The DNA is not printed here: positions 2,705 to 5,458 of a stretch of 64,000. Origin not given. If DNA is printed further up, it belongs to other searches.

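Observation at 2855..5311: Cytosolic BspA-type leucine-rich repeats fused to a beta-class (DPPY) DNA methyltransferase: an apparently new architecture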

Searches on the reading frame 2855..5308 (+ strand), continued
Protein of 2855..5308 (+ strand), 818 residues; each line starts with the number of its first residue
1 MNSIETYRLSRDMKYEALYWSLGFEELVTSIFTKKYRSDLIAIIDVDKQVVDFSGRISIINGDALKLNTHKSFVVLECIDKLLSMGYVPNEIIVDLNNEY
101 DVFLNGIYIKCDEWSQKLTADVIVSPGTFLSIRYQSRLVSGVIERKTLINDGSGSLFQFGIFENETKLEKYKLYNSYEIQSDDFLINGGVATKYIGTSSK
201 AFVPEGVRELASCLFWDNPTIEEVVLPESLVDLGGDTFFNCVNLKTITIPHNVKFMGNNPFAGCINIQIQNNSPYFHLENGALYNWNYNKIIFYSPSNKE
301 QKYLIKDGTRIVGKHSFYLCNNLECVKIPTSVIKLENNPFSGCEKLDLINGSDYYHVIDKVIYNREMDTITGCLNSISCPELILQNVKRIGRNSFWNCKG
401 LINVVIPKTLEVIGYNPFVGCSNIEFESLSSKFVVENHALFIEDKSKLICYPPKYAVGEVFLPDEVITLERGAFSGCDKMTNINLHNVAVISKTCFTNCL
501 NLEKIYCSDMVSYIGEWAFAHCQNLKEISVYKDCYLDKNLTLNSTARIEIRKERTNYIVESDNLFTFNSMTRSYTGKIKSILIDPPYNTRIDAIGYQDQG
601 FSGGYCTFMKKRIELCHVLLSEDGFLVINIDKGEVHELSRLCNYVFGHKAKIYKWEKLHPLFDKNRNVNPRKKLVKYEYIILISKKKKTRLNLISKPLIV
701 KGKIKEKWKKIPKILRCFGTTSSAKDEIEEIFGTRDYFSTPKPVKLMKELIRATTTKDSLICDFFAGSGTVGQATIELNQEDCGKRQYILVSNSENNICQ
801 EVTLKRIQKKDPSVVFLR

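Call 32: search_protein_families(library=phrogs, proteins=[L015:51-2261:+, L015:2308-4176:+, L015:4236-5021:+, L015:5035-5826:+, L015:6342-6743:+, window:2855-5308:+], max_evalue=0.001)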
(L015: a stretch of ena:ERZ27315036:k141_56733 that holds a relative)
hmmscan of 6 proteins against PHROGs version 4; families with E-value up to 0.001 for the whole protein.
L015:51-2261:+ (737 aa): 0 families

L015:2308-4176:+ (623 aa): 6 families
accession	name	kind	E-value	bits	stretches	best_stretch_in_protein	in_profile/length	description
phrog_325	-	DNA, RNA and nucleotide metabolism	9.5e-07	28.4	1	212-292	442-517/986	Dda-like helicase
phrog_5846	-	DNA, RNA and nucleotide metabolism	0.00011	22.6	1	250-350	22-110/380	clamp loader of DNA polymerase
phrog_168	-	DNA, RNA and nucleotide metabolism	0.00015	22.5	1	247-350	24-116/314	clamp loader of DNA polymerase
phrog_50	-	DNA, RNA and nucleotide metabolism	0.00022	21.4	1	243-342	347-441/570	DnaC-like helicase loader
phrog_3277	-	DNA, RNA and nucleotide metabolism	0.00023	22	1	262-342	7-86/168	DnaC-like helicase loader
phrog_16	-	DNA, RNA and nucleotide metabolism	0.00026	20.3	1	27-355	117-393/986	DNA helicase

L015:4236-5021:+ (262 aa): 0 families

L015:5035-5826:+ (264 aa): 0 families

L015:6342-6743:+ (134 aa): 0 families

window:2855-5308:+ (818 aa): 8 families
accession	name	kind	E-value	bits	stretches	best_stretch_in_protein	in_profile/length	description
phrog_18805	-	unknown function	8.1e-26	91.8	3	280-432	237-385/457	-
phrog_35892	-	unknown function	2.3e-24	86.1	3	197-344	555-692/1181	-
phrog_67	-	other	1.2e-22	81.8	1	573-790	138-328/743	DNA methyltransferase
phrog_3008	-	other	7.7e-10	39.4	1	738-780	150-192/244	DNA methyltransferase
phrog_26713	-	other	9.9e-09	36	1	555-599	5-49/74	methyltransferase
phrog_498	-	other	2.8e-07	30.4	1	581-779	226-400/633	DNA methyltransferase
phrog_18293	-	other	2e-06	28.8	1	737-809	45-109/119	methyltransferase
phrog_6952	-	other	0.00043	21.2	1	742-782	118-158/181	DNA methyltransferase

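Call 34: find_homologous_proteins(query=L014:10117-11724:+, max_evalue=0.001)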
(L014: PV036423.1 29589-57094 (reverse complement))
Query L014:10117-11724:+ (536 aa): 1631 proteins with E <= 0.001 among 8000 candidates; the best 120 are listed.
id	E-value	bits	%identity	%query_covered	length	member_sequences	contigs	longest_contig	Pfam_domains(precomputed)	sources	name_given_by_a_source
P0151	0.0e+0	1171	93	100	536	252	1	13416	PF13306.13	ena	-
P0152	0.0e+0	1159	92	100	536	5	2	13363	PF13306.13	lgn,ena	-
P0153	3.3e-270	916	73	100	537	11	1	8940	PF13306.13,PF13855.13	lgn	-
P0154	5.3e-261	885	69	100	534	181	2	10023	PF13306.13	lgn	-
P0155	8.3e-261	885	69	100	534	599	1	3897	PF13306.13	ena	-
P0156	2.6e-256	870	71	100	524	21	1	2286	PF13306.13,PF13855.13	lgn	-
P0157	3.3e-256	869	68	100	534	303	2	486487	PF13306.13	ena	-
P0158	5.6e-256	869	71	100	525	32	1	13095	PF13306.13,PF13855.13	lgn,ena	-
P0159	3.3e-247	840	70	100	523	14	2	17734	PF13306.13,PF13855.13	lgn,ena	-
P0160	5.2e-244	829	66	100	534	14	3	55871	PF13306.13,PF13855.13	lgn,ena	-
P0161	6.4e-244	829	66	100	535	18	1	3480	PF13306.13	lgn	-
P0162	8.6e-242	822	65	100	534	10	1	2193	PF13306.13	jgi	jgi:hypothetical protein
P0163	2.4e-241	820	64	100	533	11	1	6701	PF13306.13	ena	-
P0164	1.6e-239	814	63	100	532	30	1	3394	PF13306.13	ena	-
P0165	2.0e-239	814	67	99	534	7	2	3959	PF13306.13,PF13855.13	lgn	-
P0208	9.6e-214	729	60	100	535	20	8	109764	PF13306.13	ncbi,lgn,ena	-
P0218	6.0e-204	697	57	100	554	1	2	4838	PF13306.13,PF13855.13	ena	-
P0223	4.3e-203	694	57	99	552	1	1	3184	PF13306.13,PF13855.13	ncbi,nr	ncbi:MAG: leucine-rich repeat domain-containing protein [Bacteroidales bacterium]|nr:leucine-rich re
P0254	5.8e-183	628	53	100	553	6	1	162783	PF13306.13,PF13855.13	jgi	jgi:hypothetical protein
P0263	2.1e-178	613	52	100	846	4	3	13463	PF13306.13,PF01555.25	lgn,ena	-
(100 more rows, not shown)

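Call 38: search_protein_representatives(protein=window:2855-5308:+)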
Query: 818 residues. Proteins with E-value up to 0.001 (for the whole library): 243768; up to 1e-10: 129511; up to 1e-30: 20983. The best 150 are listed.
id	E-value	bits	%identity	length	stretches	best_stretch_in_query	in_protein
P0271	4.7e-283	957.6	55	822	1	7-807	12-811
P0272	3.1e-248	842.4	28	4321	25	224-530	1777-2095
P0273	2.7e-223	760.0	30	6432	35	186-529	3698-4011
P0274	3.5e-217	739.8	47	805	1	4-808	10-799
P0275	2.7e-197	674.0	30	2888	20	224-414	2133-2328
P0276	7.6e-187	639.4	51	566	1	256-809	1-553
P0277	1.4e-182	625.3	54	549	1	5-550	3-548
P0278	5.1e-174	597.0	41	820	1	8-809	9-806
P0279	2.0e-171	588.4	28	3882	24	201-525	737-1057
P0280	2.0e-168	578.5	29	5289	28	203-424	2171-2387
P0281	2.6e-168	578.1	47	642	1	178-808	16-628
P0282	7.1e-166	570.1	29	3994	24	378-529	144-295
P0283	3.7e-165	567.7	29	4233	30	179-525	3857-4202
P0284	5.4e-164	563.8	45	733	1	73-809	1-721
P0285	3.7e-163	561.1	43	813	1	6-809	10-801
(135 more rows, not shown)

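Call 40: list_cluster_members(proteins=[window:2855-5308:+, P0052, P0263, P0208, P0223])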
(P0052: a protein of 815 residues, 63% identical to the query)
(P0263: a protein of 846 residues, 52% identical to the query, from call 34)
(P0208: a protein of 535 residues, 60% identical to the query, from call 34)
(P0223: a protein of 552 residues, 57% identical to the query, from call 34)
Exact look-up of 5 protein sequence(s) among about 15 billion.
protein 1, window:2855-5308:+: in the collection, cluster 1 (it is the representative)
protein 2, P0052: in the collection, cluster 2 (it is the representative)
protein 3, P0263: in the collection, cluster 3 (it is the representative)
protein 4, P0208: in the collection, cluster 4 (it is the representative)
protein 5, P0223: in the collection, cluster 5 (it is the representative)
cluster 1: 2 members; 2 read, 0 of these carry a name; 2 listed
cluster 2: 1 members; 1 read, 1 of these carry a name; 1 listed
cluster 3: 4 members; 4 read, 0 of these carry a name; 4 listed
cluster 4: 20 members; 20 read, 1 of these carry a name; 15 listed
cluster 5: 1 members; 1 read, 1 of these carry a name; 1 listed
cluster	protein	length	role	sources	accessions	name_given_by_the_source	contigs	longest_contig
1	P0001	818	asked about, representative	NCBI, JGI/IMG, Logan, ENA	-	-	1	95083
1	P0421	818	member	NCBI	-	-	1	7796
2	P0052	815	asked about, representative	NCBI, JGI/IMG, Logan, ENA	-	DNA modification methylase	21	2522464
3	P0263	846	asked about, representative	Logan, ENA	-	-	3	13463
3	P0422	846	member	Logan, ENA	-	-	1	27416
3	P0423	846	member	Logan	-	-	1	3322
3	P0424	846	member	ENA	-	-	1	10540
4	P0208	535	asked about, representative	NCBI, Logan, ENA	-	-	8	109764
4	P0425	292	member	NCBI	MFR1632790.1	MAG: leucine-rich repeat protein, partial [Oscillospiraceae bacterium]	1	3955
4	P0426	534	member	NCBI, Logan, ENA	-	-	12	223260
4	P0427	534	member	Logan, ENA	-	-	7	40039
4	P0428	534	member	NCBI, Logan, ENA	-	-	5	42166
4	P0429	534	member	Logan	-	-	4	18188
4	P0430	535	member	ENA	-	-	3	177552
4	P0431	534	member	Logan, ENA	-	-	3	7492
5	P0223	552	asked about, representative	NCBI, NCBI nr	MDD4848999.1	MAG: leucine-rich repeat domain-containing protein [Bacteroidales bacterium] | leucine-rich repeat domain-containing protein [Bacteroidales bacterium]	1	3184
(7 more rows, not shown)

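Call 41: find_encoding_contigs(protein=P0157, flank=10000, max_places=3)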
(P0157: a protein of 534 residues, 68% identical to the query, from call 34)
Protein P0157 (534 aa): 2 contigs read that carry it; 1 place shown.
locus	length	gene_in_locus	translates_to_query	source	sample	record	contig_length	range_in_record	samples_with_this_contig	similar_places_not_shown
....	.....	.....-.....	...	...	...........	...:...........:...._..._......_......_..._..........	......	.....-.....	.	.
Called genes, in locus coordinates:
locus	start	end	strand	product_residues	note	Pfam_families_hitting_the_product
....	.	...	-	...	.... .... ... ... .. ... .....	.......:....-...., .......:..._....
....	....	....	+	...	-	-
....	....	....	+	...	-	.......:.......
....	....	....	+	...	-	-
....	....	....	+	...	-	-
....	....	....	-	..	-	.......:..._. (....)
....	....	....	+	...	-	-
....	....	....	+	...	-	-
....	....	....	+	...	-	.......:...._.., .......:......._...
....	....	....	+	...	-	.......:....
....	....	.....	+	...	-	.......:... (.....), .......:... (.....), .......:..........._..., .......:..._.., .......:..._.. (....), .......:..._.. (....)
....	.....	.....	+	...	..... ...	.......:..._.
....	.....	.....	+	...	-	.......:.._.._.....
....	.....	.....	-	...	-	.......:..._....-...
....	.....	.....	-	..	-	-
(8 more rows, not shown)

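Call 42: find_encoding_contigs(protein=P0263, flank=10000, max_places=2)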
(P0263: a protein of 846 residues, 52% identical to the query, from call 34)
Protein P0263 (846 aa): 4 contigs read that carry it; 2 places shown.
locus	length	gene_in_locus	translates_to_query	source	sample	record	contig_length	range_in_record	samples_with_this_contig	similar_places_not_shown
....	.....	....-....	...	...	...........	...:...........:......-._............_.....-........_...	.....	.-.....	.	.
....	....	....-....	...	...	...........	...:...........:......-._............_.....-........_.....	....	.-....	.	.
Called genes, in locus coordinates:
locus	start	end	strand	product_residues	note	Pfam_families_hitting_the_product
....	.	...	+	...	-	?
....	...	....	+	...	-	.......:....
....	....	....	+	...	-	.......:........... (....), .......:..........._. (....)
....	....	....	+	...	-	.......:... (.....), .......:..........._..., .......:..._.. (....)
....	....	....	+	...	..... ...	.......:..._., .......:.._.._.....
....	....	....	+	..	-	-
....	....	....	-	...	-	-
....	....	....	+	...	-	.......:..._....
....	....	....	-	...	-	-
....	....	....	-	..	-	-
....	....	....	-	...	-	-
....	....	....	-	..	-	-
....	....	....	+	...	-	-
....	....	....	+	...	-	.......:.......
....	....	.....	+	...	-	-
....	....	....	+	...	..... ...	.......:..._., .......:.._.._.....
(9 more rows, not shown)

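Call 50: find_related_loci(query=A2, collection=viral_contigs, flank=10000)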
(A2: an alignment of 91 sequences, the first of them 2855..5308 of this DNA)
Query A2 (818 aa) in viral_contigs; peptide patterns used: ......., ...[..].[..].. (x = any residue, [..] = any of these).
107 stretches matched a pattern; 3 encode a relative of the query (tblastn E <= 1e-3); 3 distinct loci.
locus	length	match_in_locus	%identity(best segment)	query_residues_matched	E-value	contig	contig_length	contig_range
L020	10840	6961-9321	51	8-807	0e+0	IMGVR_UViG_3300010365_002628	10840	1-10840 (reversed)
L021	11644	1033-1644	23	576-803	5e-6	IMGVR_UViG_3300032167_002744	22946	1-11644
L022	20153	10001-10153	39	740-781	5e-5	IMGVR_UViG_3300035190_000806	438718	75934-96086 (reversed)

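Call 51: predict_structure(alignment_id=A2)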
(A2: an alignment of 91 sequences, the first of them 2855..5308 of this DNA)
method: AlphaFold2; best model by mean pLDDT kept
length: 818 residues; sequences in the alignment: 91
mean_pLDDT: 82.3   pTM: 0.67
mean pLDDT of the five models: 82.3, 81.8, 81.7, 80.8, 78.6
residues with pLDDT >= 90: 375; 70-90: 264; 50-70: 135; < 50: 44
segments of 3 or more residues with pLDDT < 50: 1-6, 556-561, 588-600, 659-667, 671-673, 720-723
pLDDT, mean of each block of 10 residues (from residue 1): 48 87 90 90 94 92 91 96 93 91 91 77 64 89 87 86 87 86 89 91 94 89 96 92 95 93 94 97 95 95 97 94 97 92 95 96 95 95 95 92 96 89 94 94 93 91 86 92 84 92 88 90 92 87 84 57 61 72 64 45 71 87 84 81 87 67 47 60 84 70 65 61 51 54 69 72 61 71 67 55 64 59
secondary structure, 60 per line:
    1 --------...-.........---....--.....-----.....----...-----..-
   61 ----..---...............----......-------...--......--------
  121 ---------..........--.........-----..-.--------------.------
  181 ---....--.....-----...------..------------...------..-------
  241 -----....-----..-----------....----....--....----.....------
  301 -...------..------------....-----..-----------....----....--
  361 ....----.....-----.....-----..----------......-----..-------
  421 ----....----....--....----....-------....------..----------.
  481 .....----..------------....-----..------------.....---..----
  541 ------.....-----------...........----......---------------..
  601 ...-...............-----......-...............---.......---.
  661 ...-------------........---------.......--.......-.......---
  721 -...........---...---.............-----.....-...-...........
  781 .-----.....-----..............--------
elements in order (helices of 4 or more, strands of 3 or more residues): H13-21 E25-28 E31-35 E41-45 E50-52 H70-84 E92-94 E102-104 E107-112 E130-139 E142-150 E184-187 E190-194 E200-202 E223-225 E246-249 E268-271 E276-279 E282-285 E290-294 E302-304 E325-328 E347-350 E355-358 E361-364 E369-373 E379-383 E401-406 E425-428 E433-436 E439-442 E447-450 E458-461 E480-485 E504-507 E527-531 E547-551 H563-573 E578-583 H599-603 H605-619 E625-630 H632-646 E650-656 H660-663 E677-684 E694-700 E703-709 H711-717 H722-732 H742-754 E760-764 H770-781 E787-791 H797-810

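Call 55: find_encoding_contigs(protein=P0254, flank=10000, max_places=2)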
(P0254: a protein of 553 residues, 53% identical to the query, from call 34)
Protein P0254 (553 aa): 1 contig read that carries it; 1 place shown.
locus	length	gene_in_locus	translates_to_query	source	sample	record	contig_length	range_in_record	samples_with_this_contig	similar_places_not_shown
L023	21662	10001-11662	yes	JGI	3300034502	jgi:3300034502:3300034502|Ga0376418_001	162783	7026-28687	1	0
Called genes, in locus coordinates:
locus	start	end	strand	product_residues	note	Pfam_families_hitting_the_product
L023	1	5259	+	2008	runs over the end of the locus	PF00801:PKD (weak), PF18911:PKD_4, PF07495:Y_Y_Y (faint), PF19077:Big_13 (faint), PF21868:GbpA_D3 (faint)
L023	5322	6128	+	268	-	-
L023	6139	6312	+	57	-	-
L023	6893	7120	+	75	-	-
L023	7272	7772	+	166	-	PF13353:Fer4_12, PF04055:Radical_SAM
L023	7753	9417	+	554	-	PF13597:NRDD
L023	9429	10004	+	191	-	PF01712:dNK (faint), PF13238:AAA_18 (faint), PF02223:Thymidylate_kin (weak)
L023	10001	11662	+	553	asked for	PF13306:LRR_5, PF13855:LRR_8 (faint), PF13306:LRR_5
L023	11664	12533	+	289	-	PF01555:N6_N4_Mtase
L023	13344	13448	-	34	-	-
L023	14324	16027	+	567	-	PF13229:Beta_helix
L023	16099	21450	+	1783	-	PF13287:Fn3_assoc, PF13290:CHB_HEX_C_1, PF13287:Fn3_assoc, PF13290:CHB_HEX_C_1, PF13287:Fn3_assoc, PF13290:CHB_HEX_C_1, PF13287:Fn3_assoc, PF13290:CHB_HEX_C_1, +5 more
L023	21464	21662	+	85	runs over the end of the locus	-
